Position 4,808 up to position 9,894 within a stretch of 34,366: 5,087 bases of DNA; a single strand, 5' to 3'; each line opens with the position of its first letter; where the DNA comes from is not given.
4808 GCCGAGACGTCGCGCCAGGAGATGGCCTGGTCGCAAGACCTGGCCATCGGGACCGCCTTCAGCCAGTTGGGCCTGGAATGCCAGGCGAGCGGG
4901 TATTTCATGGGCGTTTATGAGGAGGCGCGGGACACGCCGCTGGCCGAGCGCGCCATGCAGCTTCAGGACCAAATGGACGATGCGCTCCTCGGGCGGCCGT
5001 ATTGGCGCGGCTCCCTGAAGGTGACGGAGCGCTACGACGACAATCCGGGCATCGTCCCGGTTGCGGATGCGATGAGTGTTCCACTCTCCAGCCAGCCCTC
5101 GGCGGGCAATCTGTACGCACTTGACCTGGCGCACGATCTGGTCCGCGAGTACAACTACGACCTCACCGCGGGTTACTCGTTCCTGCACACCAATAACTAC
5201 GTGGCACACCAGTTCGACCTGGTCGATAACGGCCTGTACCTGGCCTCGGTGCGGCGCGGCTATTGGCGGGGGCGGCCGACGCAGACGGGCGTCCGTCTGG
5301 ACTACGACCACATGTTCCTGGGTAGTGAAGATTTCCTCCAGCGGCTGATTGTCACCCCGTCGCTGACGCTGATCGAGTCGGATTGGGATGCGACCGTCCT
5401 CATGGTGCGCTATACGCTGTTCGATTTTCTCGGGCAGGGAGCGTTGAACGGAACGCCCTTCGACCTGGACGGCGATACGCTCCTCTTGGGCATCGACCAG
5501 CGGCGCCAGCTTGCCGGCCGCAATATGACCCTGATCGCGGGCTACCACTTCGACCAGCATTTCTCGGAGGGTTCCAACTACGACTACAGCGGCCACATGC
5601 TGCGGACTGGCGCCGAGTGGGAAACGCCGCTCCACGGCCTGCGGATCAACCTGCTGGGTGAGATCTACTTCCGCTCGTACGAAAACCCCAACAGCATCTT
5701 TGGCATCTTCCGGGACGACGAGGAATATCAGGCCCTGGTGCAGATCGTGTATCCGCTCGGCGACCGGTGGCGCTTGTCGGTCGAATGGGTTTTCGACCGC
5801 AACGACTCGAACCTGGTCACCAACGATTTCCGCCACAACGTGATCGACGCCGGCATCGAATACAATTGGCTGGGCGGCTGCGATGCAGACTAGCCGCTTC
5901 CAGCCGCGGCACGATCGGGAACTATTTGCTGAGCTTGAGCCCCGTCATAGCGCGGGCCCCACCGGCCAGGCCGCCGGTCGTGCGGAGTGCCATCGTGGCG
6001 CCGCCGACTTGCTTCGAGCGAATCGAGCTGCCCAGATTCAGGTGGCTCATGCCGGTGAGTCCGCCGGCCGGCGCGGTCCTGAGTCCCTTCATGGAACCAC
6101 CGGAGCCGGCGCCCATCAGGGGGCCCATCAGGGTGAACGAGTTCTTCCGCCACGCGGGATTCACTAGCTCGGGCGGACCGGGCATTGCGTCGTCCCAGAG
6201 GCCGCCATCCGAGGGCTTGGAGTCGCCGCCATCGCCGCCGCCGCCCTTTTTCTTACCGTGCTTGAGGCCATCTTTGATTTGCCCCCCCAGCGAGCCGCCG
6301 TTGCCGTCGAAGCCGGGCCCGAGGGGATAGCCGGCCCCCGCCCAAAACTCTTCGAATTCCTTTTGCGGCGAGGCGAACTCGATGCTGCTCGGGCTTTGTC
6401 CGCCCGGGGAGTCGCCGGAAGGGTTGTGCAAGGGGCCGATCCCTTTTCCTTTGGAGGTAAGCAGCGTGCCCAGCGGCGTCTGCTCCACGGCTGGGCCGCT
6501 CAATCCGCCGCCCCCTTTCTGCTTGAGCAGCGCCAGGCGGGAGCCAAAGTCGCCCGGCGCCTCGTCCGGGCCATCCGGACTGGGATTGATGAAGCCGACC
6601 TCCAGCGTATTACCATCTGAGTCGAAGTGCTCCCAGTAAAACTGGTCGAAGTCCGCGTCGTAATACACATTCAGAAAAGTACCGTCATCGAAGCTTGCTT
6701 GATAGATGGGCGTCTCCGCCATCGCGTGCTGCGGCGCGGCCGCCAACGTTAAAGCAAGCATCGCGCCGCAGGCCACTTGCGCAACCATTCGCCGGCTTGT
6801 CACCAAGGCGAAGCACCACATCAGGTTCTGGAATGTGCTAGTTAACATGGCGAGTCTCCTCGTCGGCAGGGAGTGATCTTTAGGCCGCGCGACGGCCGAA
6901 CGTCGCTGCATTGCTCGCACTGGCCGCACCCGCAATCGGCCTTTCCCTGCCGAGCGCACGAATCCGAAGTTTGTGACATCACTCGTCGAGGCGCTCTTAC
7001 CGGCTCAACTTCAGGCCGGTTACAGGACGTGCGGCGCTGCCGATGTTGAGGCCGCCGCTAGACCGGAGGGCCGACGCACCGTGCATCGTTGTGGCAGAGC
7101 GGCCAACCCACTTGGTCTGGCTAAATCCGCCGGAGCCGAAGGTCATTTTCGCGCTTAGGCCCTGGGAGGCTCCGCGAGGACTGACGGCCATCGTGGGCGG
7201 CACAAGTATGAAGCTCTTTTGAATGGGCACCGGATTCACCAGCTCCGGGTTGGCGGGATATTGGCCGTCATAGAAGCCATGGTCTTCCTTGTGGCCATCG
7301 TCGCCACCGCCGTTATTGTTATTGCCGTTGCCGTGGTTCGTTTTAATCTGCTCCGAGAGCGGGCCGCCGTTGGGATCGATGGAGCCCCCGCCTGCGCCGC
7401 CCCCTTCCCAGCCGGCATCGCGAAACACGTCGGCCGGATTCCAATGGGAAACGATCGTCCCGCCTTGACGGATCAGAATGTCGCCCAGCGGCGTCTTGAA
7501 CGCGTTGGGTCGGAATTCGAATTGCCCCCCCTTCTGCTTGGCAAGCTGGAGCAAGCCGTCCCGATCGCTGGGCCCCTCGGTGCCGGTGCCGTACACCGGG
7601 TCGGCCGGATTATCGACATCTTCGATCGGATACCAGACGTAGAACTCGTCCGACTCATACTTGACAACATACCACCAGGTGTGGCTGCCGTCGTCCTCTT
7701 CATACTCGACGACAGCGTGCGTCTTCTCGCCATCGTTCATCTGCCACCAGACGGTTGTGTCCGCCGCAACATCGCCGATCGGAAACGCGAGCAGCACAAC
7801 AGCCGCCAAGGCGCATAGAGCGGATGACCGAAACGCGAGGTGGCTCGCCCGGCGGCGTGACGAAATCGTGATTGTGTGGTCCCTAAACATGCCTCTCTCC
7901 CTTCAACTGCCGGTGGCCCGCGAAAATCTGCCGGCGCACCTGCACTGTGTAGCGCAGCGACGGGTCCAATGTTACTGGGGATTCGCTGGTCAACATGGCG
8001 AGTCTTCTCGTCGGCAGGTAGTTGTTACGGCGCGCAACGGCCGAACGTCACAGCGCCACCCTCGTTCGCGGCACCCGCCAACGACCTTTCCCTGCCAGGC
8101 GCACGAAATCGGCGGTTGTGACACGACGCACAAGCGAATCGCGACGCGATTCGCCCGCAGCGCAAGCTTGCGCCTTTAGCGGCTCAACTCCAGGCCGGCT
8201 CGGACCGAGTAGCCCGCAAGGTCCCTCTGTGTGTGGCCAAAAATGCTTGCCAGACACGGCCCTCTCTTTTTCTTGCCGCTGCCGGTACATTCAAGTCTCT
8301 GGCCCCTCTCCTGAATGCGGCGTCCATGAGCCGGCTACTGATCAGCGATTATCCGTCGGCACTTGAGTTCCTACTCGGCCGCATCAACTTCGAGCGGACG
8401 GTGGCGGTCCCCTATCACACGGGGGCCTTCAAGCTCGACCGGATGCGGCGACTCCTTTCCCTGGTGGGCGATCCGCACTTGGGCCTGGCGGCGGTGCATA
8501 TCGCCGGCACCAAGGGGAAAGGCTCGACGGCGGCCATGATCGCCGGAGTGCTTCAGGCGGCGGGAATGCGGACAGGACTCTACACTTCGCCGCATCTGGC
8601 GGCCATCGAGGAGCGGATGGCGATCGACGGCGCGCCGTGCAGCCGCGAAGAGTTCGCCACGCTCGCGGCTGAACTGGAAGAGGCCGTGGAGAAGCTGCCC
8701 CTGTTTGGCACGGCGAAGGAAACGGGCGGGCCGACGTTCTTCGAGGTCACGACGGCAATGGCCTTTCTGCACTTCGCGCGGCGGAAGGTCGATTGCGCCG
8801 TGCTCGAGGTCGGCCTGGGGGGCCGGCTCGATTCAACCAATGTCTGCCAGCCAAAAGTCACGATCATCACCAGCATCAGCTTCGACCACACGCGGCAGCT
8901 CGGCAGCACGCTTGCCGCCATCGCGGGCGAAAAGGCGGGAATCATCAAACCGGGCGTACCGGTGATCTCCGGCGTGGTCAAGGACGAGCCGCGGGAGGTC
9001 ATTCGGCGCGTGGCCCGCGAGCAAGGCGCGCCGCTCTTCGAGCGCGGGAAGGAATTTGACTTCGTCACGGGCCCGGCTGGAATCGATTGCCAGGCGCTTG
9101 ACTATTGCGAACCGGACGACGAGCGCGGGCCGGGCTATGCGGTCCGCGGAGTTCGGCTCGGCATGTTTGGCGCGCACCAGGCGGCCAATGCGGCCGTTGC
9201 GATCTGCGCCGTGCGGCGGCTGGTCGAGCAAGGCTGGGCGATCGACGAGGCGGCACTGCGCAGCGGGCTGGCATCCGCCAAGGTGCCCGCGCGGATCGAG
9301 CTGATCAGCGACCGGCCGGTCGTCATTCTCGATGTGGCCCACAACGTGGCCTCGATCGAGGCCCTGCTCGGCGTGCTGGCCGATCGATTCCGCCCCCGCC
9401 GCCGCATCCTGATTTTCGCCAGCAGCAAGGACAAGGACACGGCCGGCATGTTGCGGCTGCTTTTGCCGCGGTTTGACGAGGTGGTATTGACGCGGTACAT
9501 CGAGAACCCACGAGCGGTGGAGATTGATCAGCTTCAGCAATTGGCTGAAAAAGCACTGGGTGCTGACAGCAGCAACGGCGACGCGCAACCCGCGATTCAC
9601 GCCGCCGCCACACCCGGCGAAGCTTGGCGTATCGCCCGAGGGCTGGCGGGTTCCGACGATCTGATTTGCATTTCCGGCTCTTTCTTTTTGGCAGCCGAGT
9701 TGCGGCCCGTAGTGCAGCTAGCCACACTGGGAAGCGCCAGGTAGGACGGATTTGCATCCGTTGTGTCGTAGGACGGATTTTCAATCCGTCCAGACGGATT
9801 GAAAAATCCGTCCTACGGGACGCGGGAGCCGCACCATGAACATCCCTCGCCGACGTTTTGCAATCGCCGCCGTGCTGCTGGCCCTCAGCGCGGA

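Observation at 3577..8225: Slam / type-XI-secretion-like TPR + beta-barrel outer-membrane protein with a lipoprotein gene and a tandem array of glycine-rich secreted paralogs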

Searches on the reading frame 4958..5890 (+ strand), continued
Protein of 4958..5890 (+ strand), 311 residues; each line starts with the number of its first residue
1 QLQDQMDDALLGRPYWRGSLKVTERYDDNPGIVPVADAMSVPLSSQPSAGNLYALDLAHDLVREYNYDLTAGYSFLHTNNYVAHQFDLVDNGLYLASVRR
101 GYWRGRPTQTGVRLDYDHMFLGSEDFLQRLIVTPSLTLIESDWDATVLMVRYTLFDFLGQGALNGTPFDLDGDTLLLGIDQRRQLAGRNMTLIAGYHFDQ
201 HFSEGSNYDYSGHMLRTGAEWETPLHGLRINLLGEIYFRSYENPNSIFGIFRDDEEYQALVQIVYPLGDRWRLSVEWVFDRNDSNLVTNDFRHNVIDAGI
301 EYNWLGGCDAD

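Call 76: list_cluster_members(proteins=[P0026, P0032, P0037, P0045, P0055, P0067, P0072, P0077, P0099, P0120])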
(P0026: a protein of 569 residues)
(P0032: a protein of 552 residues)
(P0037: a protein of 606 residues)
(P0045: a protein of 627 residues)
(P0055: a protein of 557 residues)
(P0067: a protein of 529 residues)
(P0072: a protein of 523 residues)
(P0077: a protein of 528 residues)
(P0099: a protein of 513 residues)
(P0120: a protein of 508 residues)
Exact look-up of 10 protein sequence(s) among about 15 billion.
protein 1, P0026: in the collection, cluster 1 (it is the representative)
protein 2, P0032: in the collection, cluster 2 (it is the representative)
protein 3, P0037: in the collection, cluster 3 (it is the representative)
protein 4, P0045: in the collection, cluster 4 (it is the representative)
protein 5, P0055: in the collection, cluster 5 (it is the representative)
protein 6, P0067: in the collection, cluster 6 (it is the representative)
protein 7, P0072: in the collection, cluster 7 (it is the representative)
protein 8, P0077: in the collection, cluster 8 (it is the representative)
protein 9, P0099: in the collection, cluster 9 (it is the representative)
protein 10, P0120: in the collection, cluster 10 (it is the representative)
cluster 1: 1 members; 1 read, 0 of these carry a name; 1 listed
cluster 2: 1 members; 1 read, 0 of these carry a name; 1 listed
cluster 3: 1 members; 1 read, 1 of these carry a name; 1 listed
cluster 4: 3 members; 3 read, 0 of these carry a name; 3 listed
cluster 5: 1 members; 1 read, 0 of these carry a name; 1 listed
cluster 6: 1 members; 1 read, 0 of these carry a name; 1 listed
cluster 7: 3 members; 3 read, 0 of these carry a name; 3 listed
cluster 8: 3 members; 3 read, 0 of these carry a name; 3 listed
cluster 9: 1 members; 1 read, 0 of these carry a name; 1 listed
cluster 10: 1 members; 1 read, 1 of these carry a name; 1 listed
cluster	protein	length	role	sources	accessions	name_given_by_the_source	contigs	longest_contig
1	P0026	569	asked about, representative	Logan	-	-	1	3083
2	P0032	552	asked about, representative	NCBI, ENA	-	-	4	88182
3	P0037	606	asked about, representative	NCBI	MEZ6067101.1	MAG: hypothetical protein R3B90_15680 [Planctomycetaceae bacterium]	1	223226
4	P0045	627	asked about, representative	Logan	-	-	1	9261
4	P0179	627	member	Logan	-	-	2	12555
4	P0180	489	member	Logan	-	-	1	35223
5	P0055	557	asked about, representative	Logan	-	-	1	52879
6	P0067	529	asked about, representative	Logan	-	-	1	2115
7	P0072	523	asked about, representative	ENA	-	-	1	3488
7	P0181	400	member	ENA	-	-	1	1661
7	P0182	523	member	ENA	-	-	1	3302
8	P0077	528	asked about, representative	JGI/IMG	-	-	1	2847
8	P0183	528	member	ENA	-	-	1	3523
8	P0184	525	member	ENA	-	-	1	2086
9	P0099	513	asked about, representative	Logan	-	-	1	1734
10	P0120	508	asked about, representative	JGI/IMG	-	tetratricopeptide (TPR) repeat protein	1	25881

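Call 81: find_encoding_contigs(protein=P0032, flank=7000, max_places=1)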
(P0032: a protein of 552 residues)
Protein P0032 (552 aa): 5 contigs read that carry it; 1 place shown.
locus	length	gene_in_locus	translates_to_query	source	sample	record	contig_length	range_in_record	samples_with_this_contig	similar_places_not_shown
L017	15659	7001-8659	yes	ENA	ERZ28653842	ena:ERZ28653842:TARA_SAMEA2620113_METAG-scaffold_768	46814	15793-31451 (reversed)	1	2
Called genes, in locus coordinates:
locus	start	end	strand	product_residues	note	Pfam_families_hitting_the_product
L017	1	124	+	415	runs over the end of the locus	PF16697:Yop-YscD_cpl, PF00498:FHA, PF00069:Pkinase, PF07714:PK_Tyr_Ser-Thr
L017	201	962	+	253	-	PF21946:LppM (weak)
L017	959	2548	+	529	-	PF08811:DUF1800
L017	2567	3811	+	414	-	PF07394:DUF1501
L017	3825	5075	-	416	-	PF13360:PQQ_2, PF01011:PQQ (faint), PF13360:PQQ_2, PF13570:Beta-prop_ACSF4, PF13360:PQQ_2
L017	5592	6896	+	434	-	-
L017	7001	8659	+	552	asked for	PF07719:TPR_2 (faint), PF13424:TPR_12 (weak), PF13428:TPR_14 (faint), PF13432:TPR_16 (faint), PF13414:TPR_11 (faint), PF23914:TPR_CcmH_CycH (faint), PF12895:ANAPC3 (weak), PF14559:TPR_19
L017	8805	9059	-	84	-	-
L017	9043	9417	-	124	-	-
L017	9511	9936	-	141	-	-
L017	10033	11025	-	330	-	PF03372:Exo_endo_phos, PF23226:Exo_endo_phos_PGAP2IP (weak)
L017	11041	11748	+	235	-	PF00005:ABC_tran, PF13304:AAA_21 (weak)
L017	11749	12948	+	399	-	PF12704:MacB_PCD (weak)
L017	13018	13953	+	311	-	PF01297:ZnuA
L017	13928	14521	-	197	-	-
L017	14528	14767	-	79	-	PF09723:Zn_ribbon_8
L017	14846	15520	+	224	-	PF03853:YjeF_N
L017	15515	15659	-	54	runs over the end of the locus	PF00583:Acetyltransf_1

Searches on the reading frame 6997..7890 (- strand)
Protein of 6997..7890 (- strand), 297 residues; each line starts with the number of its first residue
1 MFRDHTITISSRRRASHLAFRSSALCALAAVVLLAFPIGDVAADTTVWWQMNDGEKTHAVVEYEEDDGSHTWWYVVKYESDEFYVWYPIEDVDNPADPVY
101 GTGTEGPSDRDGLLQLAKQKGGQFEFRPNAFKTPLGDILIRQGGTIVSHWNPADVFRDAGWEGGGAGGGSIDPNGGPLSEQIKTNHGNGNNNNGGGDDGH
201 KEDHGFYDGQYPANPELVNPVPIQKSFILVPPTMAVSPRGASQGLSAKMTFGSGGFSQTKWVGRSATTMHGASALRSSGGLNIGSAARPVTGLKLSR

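Call 4: search_protein_families(library=pfam, proteins=[window:6997-7890:-], max_evalue=1)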
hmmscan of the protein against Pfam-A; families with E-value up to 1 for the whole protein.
window:6997-7890:- (297 aa): 0 families

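Call 5: search_protein_families(library=ncbifam, proteins=[window:6997-7890:-], max_evalue=1)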
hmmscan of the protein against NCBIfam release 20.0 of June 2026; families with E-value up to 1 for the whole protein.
window:6997-7890:- (297 aa): 0 families

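Call 19: find_homologous_proteins(query=window:6997-7890:-)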
Query window:6997-7890:- (297 aa): 4 proteins with E <= 0.001 among 2442 candidates.
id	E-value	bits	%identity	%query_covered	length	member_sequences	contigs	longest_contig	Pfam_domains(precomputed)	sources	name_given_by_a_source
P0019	7.7e-203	690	100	100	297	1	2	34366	-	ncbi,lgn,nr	ncbi:MAG: hypothetical protein L0211_06210 [Planctomycetaceae bacterium]|nr:hypothetical protein [Pl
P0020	5.1e-163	560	83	99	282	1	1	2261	-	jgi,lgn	jgi:hypothetical protein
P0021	2.4e-38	150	46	64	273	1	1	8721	-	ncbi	-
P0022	4.6e-15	73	33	72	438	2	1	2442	-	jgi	-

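Call 30: find_encoding_contigs(protein=P0021, flank=8000, max_places=1)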
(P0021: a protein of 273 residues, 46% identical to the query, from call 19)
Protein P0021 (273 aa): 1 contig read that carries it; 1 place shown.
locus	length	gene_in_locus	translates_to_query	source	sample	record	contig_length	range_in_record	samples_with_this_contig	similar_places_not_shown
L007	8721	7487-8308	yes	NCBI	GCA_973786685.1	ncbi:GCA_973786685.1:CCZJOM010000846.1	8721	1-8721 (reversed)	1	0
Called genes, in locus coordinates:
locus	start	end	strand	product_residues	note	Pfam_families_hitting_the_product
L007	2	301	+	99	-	?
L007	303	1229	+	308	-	PF12799:LRR_4 (faint), PF13516:LRR_6 (faint), PF13855:LRR_8 (faint), PF14580:LRR_9 (faint), PF23598:LRR_14, PF24758:LRR_At5g56370 (faint)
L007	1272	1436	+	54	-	-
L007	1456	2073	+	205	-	PF07596:SBP_bac_10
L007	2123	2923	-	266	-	-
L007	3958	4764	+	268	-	PF14312:FG-GAP_2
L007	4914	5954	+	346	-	-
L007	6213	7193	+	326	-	-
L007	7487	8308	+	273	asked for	-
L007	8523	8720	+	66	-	?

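Call 51: find_homologous_proteins(query=A6, max_evalue=0.001)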
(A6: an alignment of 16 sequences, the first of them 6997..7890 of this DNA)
Query A6 (16 sequences) (297 aa, profile of the alignment): 7 proteins with E <= 0.001 among 8000 candidates.
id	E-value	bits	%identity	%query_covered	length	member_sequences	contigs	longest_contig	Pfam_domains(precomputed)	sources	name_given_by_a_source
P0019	1.3e-86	309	100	100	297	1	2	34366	-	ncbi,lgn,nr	ncbi:MAG: hypothetical protein L0211_06210 [Planctomycetaceae bacterium]|nr:hypothetical protein [Pl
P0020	5.9e-84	300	83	99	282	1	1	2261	-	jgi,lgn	jgi:hypothetical protein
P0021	1.8e-75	273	46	64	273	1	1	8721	-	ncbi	-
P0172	5.3e-73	265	30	54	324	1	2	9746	-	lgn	-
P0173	2.2e-67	246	-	-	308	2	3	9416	-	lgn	-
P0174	2.1e-66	243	30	73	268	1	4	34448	-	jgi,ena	-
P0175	2.8e-58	216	41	45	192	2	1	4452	-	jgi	-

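Call 54: find_encoding_contigs(protein=P0174, flank=8000, max_places=2)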
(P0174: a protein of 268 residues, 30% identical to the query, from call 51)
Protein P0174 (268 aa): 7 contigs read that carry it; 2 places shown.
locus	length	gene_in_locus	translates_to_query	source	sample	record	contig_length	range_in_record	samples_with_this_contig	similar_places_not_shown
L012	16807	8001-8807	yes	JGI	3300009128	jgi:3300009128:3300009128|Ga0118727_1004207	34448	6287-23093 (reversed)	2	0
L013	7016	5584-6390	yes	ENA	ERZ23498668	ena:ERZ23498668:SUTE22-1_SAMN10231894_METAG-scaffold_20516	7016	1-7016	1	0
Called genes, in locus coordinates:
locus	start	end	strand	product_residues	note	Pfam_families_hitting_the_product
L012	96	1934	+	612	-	PF01839:FG-GAP (faint), PF13517:FG-GAP_3, PF07593:UnbV_ASPIC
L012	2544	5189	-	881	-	PF01738:DLH (faint)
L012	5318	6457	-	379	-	PF00248:Aldo_ket_red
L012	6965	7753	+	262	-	-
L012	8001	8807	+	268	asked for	-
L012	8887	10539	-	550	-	PF07719:TPR_2 (faint), PF13181:TPR_8 (faint), PF13428:TPR_14 (faint), PF13432:TPR_16 (faint), PF23914:TPR_CcmH_CycH (faint), PF14559:TPR_19 (weak), PF13414:TPR_11 (faint)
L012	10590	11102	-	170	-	-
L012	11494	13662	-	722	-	-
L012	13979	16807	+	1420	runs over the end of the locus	PF07676:PD40 (faint), PF18582:HZS_alpha (weak), PF13646:HEAT_2, PF03130:HEAT_PBS (faint)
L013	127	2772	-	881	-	PF01738:DLH (faint)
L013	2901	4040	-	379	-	PF00248:Aldo_ket_red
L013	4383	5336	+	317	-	-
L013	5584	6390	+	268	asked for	-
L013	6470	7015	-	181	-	?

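Call 61: predict_structure(alignment_id=A8)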
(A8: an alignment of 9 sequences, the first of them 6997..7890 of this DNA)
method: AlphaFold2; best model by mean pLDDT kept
length: 297 residues; sequences in the alignment: 9
mean_pLDDT: 40.0   pTM: 0.25
mean pLDDT of the five models: 40.0, 36.2, 33.1, 32.1, 31.2
residues with pLDDT >= 90: 0; 70-90: 0; 50-70: 72; < 50: 225
segments of 3 or more residues with pLDDT < 50: 1-51, 91-105, 143-297
pLDDT, mean of each block of 10 residues (from residue 1): 24 30 38 30 40 53 53 56 57 39 46 65 58 51 41 34 30 43 38 35 40 40 38 33 29 30 29 31 33 34
secondary structure, 60 per line:
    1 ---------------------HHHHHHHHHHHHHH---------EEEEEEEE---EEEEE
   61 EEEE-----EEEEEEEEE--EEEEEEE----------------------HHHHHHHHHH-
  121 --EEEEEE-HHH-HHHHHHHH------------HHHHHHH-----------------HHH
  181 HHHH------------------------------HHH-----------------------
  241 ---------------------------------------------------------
elements in order: H22-35 E45-52 E56-64 E70-78 E81-87 H110-119 E123-128 H134-141 H154-160 H178-184

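Call 86: find_related_loci(query=A10, collection=metagenome_contigs, flank=8000)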
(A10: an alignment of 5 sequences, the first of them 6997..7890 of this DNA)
Query A10 (297 aa) in metagenome_contigs; peptide patterns used: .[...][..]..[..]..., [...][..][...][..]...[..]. (x = any residue, [..] = any of these).
387 stretches matched a pattern; 2 encode a relative of the query (tblastn E <= 1e-3); 2 distinct loci.
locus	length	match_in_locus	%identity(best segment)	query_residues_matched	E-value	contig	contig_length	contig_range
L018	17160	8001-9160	37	28-297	8e-19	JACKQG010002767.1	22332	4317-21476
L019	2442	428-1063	33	10-222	4e-12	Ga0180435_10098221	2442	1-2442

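Call 88: search_protein_families(library=pfam, alignment_id=A6, max_evalue=0.1)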
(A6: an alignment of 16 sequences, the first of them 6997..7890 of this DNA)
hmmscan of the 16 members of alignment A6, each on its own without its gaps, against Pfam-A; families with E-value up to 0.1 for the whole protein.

A. member 1, window:6997-7890:- (297 aa): 0 families

B. families by the number of members that match (of 16 scanned): 1 family
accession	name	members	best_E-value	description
PF16217.10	M64_N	1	0.054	Peptidase M64 N-terminus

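Call 91: search_solved_structures(query=A6, max_evalue=1)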
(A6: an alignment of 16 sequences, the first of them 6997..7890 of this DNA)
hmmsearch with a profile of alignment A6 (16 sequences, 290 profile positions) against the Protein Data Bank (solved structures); distinct sequences matched with E-value up to 1: 2.
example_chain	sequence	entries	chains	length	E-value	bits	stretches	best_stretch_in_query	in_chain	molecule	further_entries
5ej3_A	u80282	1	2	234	0.013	18.6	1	12-67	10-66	Endo-1,4-beta-xylanase B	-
5cwo_A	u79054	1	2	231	0.74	12.9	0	80-121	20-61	Designed helical repeat protein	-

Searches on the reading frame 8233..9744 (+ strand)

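Call 59: search_protein_families(library=pfam, proteins=[window:8233-9744:+], max_evalue=0.001)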
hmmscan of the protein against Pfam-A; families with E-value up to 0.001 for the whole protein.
window:8233-9744:+ (503 aa): 2 families
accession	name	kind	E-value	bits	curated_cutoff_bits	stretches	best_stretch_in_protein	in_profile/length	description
PF02875.26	Mur_ligase_C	-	7.3e-18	66.1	28.4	1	354-484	2-127/127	Mur ligase, glutamate ligase domain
PF08245.18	Mur_ligase_M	-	1.1e-11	45.5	24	1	90-327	1-200/200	Mur ligase middle domain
